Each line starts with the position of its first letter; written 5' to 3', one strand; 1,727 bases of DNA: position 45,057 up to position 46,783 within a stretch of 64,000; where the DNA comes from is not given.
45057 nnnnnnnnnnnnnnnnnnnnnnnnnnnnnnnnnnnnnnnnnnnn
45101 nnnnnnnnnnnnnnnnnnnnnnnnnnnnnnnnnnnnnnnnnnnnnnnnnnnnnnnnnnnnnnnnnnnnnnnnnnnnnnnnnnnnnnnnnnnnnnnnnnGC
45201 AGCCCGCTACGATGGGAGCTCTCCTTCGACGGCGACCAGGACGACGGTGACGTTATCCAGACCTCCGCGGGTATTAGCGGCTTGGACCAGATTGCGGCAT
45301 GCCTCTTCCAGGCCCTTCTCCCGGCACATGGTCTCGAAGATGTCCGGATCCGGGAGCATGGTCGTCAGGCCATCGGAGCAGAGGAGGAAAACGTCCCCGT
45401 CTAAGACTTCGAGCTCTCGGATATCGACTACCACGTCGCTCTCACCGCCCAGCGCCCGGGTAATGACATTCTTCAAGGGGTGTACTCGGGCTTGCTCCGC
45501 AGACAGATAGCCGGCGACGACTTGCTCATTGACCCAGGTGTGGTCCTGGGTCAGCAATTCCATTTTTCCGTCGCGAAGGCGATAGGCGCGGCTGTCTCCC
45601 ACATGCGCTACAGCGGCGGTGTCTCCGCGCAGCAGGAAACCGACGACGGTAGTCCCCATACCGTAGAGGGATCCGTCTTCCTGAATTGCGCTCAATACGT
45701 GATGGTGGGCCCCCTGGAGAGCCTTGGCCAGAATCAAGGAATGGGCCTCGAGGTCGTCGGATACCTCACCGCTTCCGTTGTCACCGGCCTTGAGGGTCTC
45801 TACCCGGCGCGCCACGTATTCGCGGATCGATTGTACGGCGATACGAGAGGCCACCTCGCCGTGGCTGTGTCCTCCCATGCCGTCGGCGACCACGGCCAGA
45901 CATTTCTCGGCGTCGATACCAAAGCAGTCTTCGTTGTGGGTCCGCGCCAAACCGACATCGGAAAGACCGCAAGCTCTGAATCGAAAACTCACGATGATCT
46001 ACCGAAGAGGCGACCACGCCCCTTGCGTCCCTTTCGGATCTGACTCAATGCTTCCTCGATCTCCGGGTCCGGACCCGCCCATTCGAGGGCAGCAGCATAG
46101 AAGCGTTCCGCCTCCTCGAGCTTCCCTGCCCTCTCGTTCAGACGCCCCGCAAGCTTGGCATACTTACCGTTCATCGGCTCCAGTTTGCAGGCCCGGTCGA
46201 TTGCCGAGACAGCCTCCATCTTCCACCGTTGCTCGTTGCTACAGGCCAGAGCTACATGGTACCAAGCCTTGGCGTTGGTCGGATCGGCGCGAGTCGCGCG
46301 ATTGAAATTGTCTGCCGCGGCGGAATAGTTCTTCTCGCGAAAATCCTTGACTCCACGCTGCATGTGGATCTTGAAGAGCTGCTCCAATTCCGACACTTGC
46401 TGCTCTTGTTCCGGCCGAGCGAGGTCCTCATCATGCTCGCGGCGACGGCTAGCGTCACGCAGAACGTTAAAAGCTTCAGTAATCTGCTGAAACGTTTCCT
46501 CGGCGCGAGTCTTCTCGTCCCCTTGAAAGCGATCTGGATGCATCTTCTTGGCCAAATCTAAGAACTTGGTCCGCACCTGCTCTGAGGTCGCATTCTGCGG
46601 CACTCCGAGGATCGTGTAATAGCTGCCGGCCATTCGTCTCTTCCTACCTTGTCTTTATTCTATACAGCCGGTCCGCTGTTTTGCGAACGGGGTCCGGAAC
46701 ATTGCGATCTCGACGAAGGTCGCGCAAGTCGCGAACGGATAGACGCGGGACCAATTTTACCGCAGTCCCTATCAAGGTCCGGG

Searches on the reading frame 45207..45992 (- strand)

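Call 40: search_protein_families(library=pfam, proteins=[window:45207-45992:-], max_evalue=0.0001)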
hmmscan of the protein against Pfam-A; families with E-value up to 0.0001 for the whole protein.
window:45207-45992:- (261 aa): 3 families
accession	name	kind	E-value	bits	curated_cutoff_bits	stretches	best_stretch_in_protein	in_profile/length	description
PF13672.11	PP2C_2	-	1.5e-20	74.1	24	1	18-222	10-187/209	Protein phosphatase 2C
PF00481.26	PP2C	-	1.5e-08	35.1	20.3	1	95-156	84-145/255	Protein phosphatase 2C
PF07228.17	SpoIIE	-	9.3e-06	26.2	25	0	31-254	5-190/192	Stage II sporulation protein E (SpoIIE)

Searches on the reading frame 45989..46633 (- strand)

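Call 40: search_protein_families(library=pfam, proteins=[window:45989-46633:-], max_evalue=0.0001)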
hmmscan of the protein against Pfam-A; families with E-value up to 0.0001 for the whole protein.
window:45989-46633:- (214 aa): 5 families
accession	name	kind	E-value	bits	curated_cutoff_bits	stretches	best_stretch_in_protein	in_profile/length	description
PF00226.36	DnaJ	-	6e-19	68.3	27.8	1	4-68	1-63/63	DnaJ domain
PF07719.23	TPR_2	-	1.3e-07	31.6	27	0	88-120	2-34/34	Tetratricopeptide repeat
PF13428.12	TPR_14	-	1.6e-06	28.6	23.5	0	98-128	12-42/44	Tetratricopeptide repeat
PF13432.12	TPR_16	-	4.8e-06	27.3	32.7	0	140-184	15-59/65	Tetratricopeptide repeat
PF14559.12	TPR_19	-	1.3e-05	25.9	25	0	99-138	3-42/68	Tetratricopeptide repeat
